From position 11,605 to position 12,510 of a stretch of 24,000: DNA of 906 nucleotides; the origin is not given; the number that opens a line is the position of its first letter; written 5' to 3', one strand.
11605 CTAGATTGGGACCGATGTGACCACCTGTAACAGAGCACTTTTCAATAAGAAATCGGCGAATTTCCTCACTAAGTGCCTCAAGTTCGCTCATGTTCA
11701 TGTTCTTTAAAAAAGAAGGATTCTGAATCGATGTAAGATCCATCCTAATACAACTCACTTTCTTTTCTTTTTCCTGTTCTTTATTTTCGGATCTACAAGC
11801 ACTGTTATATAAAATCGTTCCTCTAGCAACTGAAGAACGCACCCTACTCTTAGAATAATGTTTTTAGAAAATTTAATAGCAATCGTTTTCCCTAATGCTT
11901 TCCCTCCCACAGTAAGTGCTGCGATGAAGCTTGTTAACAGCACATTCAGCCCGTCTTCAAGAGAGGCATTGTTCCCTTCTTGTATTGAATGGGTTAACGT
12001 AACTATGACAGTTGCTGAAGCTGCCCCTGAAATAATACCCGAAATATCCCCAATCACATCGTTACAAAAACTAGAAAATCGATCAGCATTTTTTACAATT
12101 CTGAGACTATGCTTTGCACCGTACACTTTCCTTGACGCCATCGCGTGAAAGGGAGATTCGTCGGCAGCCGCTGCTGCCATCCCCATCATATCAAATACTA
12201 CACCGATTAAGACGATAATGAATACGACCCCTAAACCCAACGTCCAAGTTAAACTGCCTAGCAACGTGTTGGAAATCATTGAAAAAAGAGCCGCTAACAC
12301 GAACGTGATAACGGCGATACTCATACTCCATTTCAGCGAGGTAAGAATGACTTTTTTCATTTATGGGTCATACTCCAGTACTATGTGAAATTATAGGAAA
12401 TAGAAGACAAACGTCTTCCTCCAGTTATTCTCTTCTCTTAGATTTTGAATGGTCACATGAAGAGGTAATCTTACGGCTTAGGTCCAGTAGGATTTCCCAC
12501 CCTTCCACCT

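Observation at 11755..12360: Four-TM protein with a polybasic tail directly downstream of the RNA: candidate OapA membrane partner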

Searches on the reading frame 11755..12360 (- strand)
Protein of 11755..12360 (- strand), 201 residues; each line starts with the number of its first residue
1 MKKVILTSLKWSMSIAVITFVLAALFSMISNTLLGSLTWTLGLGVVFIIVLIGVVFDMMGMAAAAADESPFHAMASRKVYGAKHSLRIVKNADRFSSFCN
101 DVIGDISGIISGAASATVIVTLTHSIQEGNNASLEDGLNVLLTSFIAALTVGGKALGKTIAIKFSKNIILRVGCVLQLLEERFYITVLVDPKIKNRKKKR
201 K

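Call 3: search_protein_families(library=pfam, proteins=[window:11755-12360:-], max_evalue=0.01)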
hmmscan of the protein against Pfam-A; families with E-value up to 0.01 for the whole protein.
window:11755-12360:- (201 aa): 0 families

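Call 4: search_protein_families(library=ncbifam, proteins=[window:11755-12360:-], max_evalue=1)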
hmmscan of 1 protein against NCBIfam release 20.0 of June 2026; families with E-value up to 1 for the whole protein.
window:11755-12360:- (201 aa): 1 family
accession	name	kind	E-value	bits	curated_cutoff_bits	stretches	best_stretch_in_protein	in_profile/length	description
NF007945.0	PRK10664.1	equivalog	0.058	13.9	157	1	104-176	14-85/90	nucleoid-associated protein HU-beta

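Call 8: find_homologous_proteins(query=window:11758-12360:-, max_evalue=0.001)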
Query window:11758-12360:- (201 aa): 5075 proteins with E <= 0.001 among 6864 candidates; the best 120 are listed.
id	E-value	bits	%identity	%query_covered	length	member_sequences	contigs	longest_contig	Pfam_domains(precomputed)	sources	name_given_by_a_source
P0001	2.8e-119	414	100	100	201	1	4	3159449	-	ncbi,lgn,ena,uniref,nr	ncbi:hypothetical protein [Bacillus fonticola]|uniref:hypothetical protein n=1 Tax=Bacillus fonticol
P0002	4.2e-78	279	68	94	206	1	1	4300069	-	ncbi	ncbi:hypothetical protein [Bacillus sp. AK031]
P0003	1.9e-77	277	67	94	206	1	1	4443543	-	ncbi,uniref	ncbi:hypothetical protein ACOJQI_15625 [Bacillus salacetis]|uniref:hypothetical protein n=1 Tax=Baci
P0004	4.1e-77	276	66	94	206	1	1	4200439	-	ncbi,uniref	ncbi:hypothetical protein V1502_14280 [Bacillus sp. SCS-153A]|uniref:hypothetical protein n=1 Tax=Ro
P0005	7.0e-77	276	66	94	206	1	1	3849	-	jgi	jgi:CBS domain containing-hemolysin-like protein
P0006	2.2e-76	274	67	94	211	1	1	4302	-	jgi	jgi:CBS domain containing-hemolysin-like protein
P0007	4.6e-76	273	65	94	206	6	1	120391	-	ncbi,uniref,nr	ncbi:hypothetical protein [Bacillus sp. P14.5]|uniref:hypothetical protein n=1 Tax=Bacillus sp. P14.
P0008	1.8e-75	271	66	94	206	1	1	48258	-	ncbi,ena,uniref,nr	ncbi:hypothetical protein [Bacillus sp. SG-1]|uniref:hypothetical protein n=1 Tax=Bacillus sp. SG-1 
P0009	2.8e-75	270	66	94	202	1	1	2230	-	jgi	jgi:CBS domain containing-hemolysin-like protein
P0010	7.8e-75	269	65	94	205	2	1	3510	-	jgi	jgi:CBS domain containing-hemolysin-like protein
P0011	1.6e-74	268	67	90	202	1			-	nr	nr:hypothetical protein [Bacillus sp. SG-1]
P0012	4.5e-74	266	65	95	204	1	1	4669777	-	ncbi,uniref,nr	ncbi:hypothetical protein [Bacillus niameyensis]|uniref:hypothetical protein n=1 Tax=Bacillus niamey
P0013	5.3e-74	266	65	94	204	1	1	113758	-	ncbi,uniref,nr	ncbi:hypothetical protein D3H55_11185 [Bacillus salacetis]|uniref:CNNM transmembrane domain-containi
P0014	5.7e-74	266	66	94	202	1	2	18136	-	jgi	jgi:CBS domain containing-hemolysin-like protein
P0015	6.9e-74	266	64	94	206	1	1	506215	-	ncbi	ncbi:MAG: hypothetical protein ACQEUT_04950 [Bacillota bacterium]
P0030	4.0e-71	257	61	100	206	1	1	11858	PF01595.26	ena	-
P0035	8.5e-71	256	61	100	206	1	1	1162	PF01595.26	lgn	-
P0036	9.5e-71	256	61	100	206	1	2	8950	PF01595.26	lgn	-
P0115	6.7e-66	240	60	95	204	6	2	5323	PF01595.26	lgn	-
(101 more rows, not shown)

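Call 9: search_protein_families(library=pfam, proteins=[window:11758-12360:-], max_evalue=10)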
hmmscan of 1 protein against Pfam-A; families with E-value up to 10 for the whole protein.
window:11758-12360:- (201 aa): 1 family
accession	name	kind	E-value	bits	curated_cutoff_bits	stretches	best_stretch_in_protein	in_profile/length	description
PF11188.13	DUF2975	-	7.6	6.9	27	0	6-61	59-114/130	Protein of unknown function (DUF2975)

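Call 10: search_solved_structures(query=window:11758-12360:-, max_evalue=10, show_alignments=2)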
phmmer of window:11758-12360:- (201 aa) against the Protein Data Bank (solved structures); distinct sequences matched with E-value up to 10: 17.
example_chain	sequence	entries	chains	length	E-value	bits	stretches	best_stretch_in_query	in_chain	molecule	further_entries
4wni_O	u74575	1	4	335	0.18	15.1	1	63-161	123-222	Glyceraldehyde-3-phosphate dehydrogenase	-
6ade_A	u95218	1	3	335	0.2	15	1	63-161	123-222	Glyceraldehyde-3-phosphate dehydrogenase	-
6ynf_A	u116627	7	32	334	0.2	15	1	63-161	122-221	Glyceraldehyde-3-phosphate dehydrogenase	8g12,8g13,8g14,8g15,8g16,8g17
1u8f_O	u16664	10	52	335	0.2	15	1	63-161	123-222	Glyceraldehyde-3-phosphate dehydrogenase, liver | Glyceraldehyde-3-phosphate dehydrogenase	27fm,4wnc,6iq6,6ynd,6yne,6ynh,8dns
6m61_O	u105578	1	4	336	0.2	15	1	63-161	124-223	Glyceraldehyde-3-phosphate dehydrogenase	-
9l3e_O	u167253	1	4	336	0.2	15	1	63-161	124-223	Glyceraldehyde-3-phosphate dehydrogenase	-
1znq_O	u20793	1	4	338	0.2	14.9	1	63-161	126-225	Glyceraldehyde-3-phosphate dehydrogenase, liver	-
2o97_B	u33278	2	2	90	0.36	14.1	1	104-176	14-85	DNA-binding protein HU-beta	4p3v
4yew_A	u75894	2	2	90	0.36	14.1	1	104-176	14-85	DNA-binding protein HU-beta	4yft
6lgk_A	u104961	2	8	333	0.44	13.8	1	63-161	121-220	Glyceraldehyde-3-phosphate dehydrogenase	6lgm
2x3e_A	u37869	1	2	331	0.58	13.5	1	92-156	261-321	3-OXOACYL-[ACYL-CARRIER-PROTEIN] SYNTHASE 3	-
5ddi_P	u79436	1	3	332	0.7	13.2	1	63-161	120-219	Glyceraldehyde-3-phosphate dehydrogenase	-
5tso_P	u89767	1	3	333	0.71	13.2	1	63-161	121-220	Glyceraldehyde-3-phosphate dehydrogenase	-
1j0x_O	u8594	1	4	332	0.73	13.1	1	63-161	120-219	glyceraldehyde-3-phosphate dehydrogenase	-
6lgj_A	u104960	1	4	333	0.74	13.1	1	63-161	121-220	Glyceraldehyde-3-phosphate dehydrogenase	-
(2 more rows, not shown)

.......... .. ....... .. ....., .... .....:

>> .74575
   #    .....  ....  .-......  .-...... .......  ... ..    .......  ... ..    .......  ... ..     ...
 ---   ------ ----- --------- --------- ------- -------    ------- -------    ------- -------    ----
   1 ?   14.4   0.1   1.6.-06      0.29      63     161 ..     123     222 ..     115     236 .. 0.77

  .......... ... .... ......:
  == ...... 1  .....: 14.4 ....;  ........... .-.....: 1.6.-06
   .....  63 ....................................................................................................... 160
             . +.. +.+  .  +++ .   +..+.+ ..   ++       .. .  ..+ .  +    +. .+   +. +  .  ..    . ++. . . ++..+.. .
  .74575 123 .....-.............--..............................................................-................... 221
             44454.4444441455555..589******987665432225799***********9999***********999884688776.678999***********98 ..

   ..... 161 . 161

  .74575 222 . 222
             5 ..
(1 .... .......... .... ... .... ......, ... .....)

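Call 24: search_protein_representatives(alignment_id=A1)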
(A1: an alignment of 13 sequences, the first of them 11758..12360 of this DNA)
Query: 13 sequences, 202 profile positions. Proteins with E-value up to 0.001 (for the whole library): 1236; up to 1e-10: 903; up to 1e-30: 388. The best 150 are listed.
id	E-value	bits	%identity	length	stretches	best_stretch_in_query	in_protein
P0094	3.2e-101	353.6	-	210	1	1-201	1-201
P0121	1.4e-72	260.1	-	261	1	1-199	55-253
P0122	1.4e-64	233.9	-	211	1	1-198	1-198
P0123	1.6e-61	224.0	-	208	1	1-201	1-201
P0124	1.8e-60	220.5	-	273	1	2-198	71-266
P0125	8.4e-56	205.3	-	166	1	43-199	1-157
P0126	3.7e-55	203.2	-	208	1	47-199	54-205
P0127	1.7e-52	194.5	-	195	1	6-191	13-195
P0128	1.2e-50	188.4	-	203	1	6-192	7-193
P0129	1.0e-49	185.4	-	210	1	7-198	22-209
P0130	4.2e-49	183.4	-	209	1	12-194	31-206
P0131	4.8e-49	183.2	-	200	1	6-193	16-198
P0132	1.7e-48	181.5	-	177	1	34-198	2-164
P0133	1.8e-48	181.3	-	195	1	6-191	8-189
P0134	3.3e-48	180.5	-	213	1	11-197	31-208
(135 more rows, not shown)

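Call 27: search_solved_structures(query=A2, max_evalue=10, show_alignments=2)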
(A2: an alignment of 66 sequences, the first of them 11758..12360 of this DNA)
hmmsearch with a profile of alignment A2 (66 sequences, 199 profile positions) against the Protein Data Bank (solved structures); distinct sequences matched with E-value up to 10: 4.
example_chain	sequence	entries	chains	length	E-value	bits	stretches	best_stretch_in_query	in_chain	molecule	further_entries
7czf_C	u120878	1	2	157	0.28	13.8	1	138-195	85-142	Envelope glycoprotein L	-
9z3q_F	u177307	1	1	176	0.36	13.5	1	139-195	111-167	Envelope glycoprotein L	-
7b7n_L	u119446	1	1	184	0.41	13.3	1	139-195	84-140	Envelope glycoprotein L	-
4qji_A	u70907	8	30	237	1.3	11.7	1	63-101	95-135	Phosphopantothenate--cysteine ligase | Coenzyme A biosynthesis bifunctional protein CoaBC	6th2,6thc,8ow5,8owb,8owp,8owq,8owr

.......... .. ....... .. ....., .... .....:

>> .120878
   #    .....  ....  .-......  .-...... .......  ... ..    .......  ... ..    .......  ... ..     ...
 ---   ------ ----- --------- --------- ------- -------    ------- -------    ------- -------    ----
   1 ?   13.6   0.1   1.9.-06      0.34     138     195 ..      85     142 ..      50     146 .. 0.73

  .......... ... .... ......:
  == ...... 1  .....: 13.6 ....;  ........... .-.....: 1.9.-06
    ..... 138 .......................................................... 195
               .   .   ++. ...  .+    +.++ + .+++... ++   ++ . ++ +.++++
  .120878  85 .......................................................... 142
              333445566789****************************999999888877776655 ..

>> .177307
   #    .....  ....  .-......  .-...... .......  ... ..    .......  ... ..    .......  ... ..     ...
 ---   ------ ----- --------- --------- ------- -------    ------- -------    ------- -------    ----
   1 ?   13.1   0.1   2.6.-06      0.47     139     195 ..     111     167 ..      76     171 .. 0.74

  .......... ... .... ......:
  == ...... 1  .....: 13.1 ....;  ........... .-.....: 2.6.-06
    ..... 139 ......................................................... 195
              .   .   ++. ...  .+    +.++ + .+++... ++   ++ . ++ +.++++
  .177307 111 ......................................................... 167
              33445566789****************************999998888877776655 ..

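Call 28: search_protein_families(library=pfam, alignment_id=A2, max_evalue=0.01)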
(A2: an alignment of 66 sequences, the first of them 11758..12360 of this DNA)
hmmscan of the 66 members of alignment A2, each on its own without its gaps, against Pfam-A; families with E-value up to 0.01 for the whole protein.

A. member 1, window:11758-12360:- (201 aa): 0 families

B. families by the number of members that match (of 66 scanned): 9 families
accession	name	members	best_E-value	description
PF01595.25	CNNM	42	3.8e-07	Cyclin M transmembrane N-terminal domain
PF12420.13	DUF3671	1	0.00041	Fam-L, Fam-M like protein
PF20990.2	DUF2207_C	1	0.0005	Predicted membrane protein (DUF2207) C-terminal domain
PF11915.13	DUF3433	1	0.0012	Protein of unknown function (DUF3433)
PF09512.15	ThiW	1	0.0014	Thiamine-precursor transporter protein (ThiW)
PF13796.11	Sensor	1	0.002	Putative sensor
PF16079.10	Phage_holin_5_2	1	0.0033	Phage holin family Hol44, in holin superfamily V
PF06687.17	SUR7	1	0.0033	SUR7/PalI family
PF05872.18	HerA_C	1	0.0096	Helicase HerA-like C-terminal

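Call 29: find_related_loci(query=A2, collection=genome_contigs, flank=3000)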
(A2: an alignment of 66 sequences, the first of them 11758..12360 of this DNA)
Query A2 (201 aa) in genome_contigs; peptide patterns used: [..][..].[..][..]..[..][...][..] (x = any residue, [..] = any of these).
600 stretches matched a pattern (row limit reached: there are more); 592 encode a relative of the query (tblastn E <= 1e-3); the best 80 are kept; 80 distinct loci.
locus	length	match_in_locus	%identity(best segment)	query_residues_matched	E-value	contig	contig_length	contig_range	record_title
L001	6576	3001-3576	64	1-192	2e-79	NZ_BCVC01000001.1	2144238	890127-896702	Lederbergia lenta NBRC 16444, whole genome shotgun sequence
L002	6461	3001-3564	64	1-188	4e-79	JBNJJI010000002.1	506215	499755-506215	MAG: Bacillota bacterium isolate BSe3 2, whole genome shotgun sequence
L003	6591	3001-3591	61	1-197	2e-78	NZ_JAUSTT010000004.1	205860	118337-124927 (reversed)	Bacillus chungangensis strain DSM 23837 Ga0480524_04, whole genome shotgun sequence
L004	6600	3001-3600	60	1-200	6e-77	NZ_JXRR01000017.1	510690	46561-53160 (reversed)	Jeotgalibacillus campisalis strain SF-57 contig00017, whole genome shotgun sequence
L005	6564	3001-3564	64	1-188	2e-76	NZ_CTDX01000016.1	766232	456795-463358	Bacillus kwashiorkori strain SIT6, whole genome shotgun sequence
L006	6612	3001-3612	60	1-201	1e-75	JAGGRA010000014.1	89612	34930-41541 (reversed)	Pseudomonas sp. ISL-84 ISL84_15, whole genome shotgun sequence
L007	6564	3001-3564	63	1-188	1e-74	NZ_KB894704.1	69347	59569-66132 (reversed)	Siminovitchia fordii DSM 16014 = CIP 108821 strain DSM 16014 C509DRAFT_scaffold00020.20, whole genome shotgun sequence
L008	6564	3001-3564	61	1-188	7e-75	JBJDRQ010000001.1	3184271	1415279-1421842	Bacillus sp. N9 contig_1, whole genome shotgun sequence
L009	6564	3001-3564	63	1-188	3e-74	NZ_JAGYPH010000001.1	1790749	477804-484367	Lederbergia citrea strain FJAT-49754 Scaffold1, whole genome shotgun sequence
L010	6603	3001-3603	59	1-201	5e-74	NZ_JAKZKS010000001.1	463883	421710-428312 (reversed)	Bacillus sp. FJAT-47783 Scaffold1, whole genome shotgun sequence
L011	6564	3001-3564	63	1-188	3e-73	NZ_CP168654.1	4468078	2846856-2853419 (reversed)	Rossellomorea sp. FM04394 chromosome, complete genome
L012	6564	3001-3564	61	1-188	2e-73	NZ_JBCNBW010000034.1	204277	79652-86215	Aeribacillus pallidus strain NRS-2058 NRS_2058_contig_0000034, whole genome shotgun sequence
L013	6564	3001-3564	62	1-188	1e-72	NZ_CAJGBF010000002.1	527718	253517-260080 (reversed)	Rossellomorea arthrocnemi strain EAR8, whole genome shotgun sequence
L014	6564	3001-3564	63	1-188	1e-72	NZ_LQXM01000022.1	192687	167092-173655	Rossellomorea aquimaris TF-12 strain TF12 Cont41, whole genome shotgun sequence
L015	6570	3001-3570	61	1-190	4e-71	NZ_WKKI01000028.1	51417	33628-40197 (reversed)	Metabacillus lacus strain KCTC 33946 Contig028, whole genome shotgun sequence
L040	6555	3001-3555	56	1-185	5e-62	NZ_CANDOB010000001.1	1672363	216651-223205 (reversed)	Alkalihalobacillus sp. CinArs1 NODE_1_length_1672363_cov_222.569, whole genome shotgun sequence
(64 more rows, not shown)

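Call 35: predict_structure(alignment_id=A2)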
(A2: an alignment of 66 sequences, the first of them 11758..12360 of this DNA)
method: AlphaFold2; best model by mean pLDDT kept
length: 201 residues; sequences in the alignment: 66
mean_pLDDT: 93.1   pTM: 0.83
mean pLDDT of the five models: 93.1, 92.1, 91.6, 91.3, 91.2
residues with pLDDT >= 90: 159; 70-90: 42; 50-70: 0; < 50: 0
segments of 3 or more residues with pLDDT < 50: none
pLDDT, mean of each block of 10 residues (from residue 1): 91 90 90 90 94 96 98 98 97 95 92 92 89 91 94 96 98 97 90 85 79
secondary structure, 60 per line:
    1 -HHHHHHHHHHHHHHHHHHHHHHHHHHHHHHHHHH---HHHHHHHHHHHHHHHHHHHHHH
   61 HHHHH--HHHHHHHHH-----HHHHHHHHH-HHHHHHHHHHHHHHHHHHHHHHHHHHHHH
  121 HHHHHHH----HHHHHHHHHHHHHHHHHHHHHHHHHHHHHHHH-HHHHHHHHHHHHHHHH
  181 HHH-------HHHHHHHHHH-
elements in order: H2-35 H39-65 H68-76 H82-90 H92-127 H132-163 H165-183 H191-200

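Call 40: fold_search(model_id=the predicted structure, library=pdb)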
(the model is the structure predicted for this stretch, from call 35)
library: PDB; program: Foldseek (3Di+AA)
matches with E <= 10: 127; with E <= 0.001: 0
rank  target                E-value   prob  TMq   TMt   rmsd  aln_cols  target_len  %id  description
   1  7m1t_B                1.3e-02  1.00  0.45  0.30   9.6       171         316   16  Crystal structure of an archaeal CNNM, MtCorB, with C-terminal deletion in complex with Mg2+-ATP (released 2021-06-16)
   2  7m1t_A                3.5e-02  1.00  0.52  0.34   4.4       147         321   17  Crystal structure of an archaeal CNNM, MtCorB, with C-terminal deletion in complex with Mg2+-ATP (released 2021-06-16)
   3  7m1u_A                5.3e-02  1.00  0.52  0.35   9.5       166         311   16  Crystal structure of an archaeal CNNM, MtCorB, R235L mutant with C-terminal deletion (released 2021-06-16)
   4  7m1u_B                1.3e-01  0.99  0.41  0.30   6.0       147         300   17  Crystal structure of an archaeal CNNM, MtCorB, R235L mutant with C-terminal deletion (released 2021-06-16)
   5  4ztt_E                8.5e-01  0.15  0.14  0.17  16.1       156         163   13  Crystal structures of ferritin mutants reveal diferric-peroxo intermediates (released 2016-06-15)
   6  8xiu                  1.2e+00  0.08  0.18  0.12  21.8       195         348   15  Cryo-EM structure of a frog VMAT2 in an apo conformation (released 2024-08-14)
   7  5i20_F                1.7e+00  0.06  0.15  0.15  17.1       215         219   18  Crystal structure of protein (released 2016-06-01)
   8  7egl_A                2.1e+00  0.11  0.24  0.16  17.2       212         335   10  Bicarbonate transporter complex SbtA-SbtB bound to HCO3- (released 2021-05-26)
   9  6z74_A                2.3e+00  0.08  0.17  0.15  19.9       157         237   15  Structure of the transcriptional repressor Atu1419 (VanR) in complex with a fortuitous citrate from agrobacterium fabr (released 2020-12-02)
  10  4p9f_A                2.6e+00  0.08  0.19  0.17  19.6       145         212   10  E. coli McbR/YncC (released 2015-01-14)
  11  6za7_D                2.7e+00  0.07  0.18  0.16  19.7       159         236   14  Structure of the apo transcriptional repressor Atu1419 (VanR) from agrobacterium fabrum (released 2020-12-02)
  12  4p9f_B                2.7e+00  0.06  0.16  0.16  20.0       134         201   10  E. coli McbR/YncC (released 2015-01-14)
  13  6za0_A                2.8e+00  0.05  0.14  0.13  21.5       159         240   12  Structure of the transcriptional repressor Atu1419 (VanR) in complex with a fortuitous citrate from agrobacterium fabr (released 2020-12-02)
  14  6m97                  3.1e+00  0.02  0.12  0.12  24.9       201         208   12  Crystal structure of the high-affinity copper transporter Ctr1 (released 2019-04-03)
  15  1yux_A                3.2e+00  0.08  0.15  0.15  15.6       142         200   11  Mixed valant state of nigerythrin (released 2005-06-21)
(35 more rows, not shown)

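Call 43: find_homologous_proteins(query=L040:3001-3597:+, max_evalue=1e-10)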
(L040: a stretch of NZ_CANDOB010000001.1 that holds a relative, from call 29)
Query L040:3001-3597:+ (199 aa): 4718 proteins with E <= 1e-10 among 5955 candidates; the best 120 are listed.
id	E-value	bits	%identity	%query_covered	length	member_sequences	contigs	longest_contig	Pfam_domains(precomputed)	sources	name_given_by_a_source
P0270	2.0e-105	368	91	96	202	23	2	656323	-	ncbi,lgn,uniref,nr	ncbi:hypothetical protein JI666_05570 [Bacillus sp. NTK071]|uniref:CNNM transmembrane domain-contain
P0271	1.6e-87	310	78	92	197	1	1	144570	-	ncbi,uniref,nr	ncbi:hypothetical protein [Pseudalkalibacillus caeni]|uniref:CNNM transmembrane domain-containing pr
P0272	3.1e-85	303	73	98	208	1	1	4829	-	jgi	jgi:CBS domain containing-hemolysin-like protein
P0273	4.3e-84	299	71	99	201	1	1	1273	PF01595.26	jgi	jgi:CBS domain containing-hemolysin-like protein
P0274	6.6e-84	298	72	99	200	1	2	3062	PF01595.26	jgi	jgi:CBS domain containing-hemolysin-like protein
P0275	7.2e-84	298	71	100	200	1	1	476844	PF01595.26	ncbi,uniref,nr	ncbi:hypothetical protein CIB95_04410 [Lottiidibacillus patelloidae]|uniref:CNNM transmembrane domai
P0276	1.0e-83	298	74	98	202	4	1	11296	-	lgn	-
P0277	5.2e-83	295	73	94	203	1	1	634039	-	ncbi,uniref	ncbi:hypothetical protein ACJ2A9_05000 [Anaerobacillus sp. MEB173]|uniref:hypothetical protein n=1 T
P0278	7.6e-83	295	73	94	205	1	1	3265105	-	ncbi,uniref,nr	ncbi:hypothetical protein [Bacillus sp. FJAT-45350]|uniref:hypothetical protein n=1 Tax=Bacillus sp.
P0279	2.9e-82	293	71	99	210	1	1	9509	-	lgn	-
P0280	3.6e-82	293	71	94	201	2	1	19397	-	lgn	-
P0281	1.2e-81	291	71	99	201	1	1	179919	-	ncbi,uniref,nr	ncbi:hypothetical protein [Desertibacillus haloalkaliphilus]|uniref:hypothetical protein n=1 Tax=Des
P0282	2.8e-81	290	73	94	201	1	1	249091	-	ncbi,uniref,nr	ncbi:hypothetical protein [Alkalihalobacillus sp. BA299]|uniref:hypothetical protein n=1 Tax=Alkalih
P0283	2.9e-81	290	70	99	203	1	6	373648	PF01595.26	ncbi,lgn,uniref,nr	ncbi:hypothetical protein WD019_06090 [Fictibacillus sp. Mic-4]|uniref:hypothetical protein n=1 Tax=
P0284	3.0e-81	290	69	99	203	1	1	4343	-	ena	-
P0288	6.2e-81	289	71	99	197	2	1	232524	PF01595.26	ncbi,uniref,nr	ncbi:hypothetical protein [Bacillus taeanensis]|uniref:CNNM transmembrane domain-containing protein 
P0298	1.6e-79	284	69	99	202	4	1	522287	PF01595.26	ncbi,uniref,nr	ncbi:hypothetical protein [Alkalihalobacterium chitinilyticum]|uniref:CNNM transmembrane domain-cont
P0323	1.9e-78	280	70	93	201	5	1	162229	PF01595.26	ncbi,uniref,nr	ncbi:hypothetical protein [Halalkalibacter sp. APA_J-10(15)]|uniref:hypothetical protein n=1 Tax=Hal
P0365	1.0e-76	275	67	99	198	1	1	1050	PF01595.26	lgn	-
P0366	1.2e-76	275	69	94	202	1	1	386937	PF01595.26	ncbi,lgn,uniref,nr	ncbi:hypothetical protein [Bacillus sp. JCM 19034]|uniref:hypothetical protein n=1 Tax=Bacillus sp. 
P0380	6.3e-76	272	70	94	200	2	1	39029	-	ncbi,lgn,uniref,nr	ncbi:hypothetical protein P4475_08565 [Halalkalibacterium halodurans]|uniref:hypothetical protein n=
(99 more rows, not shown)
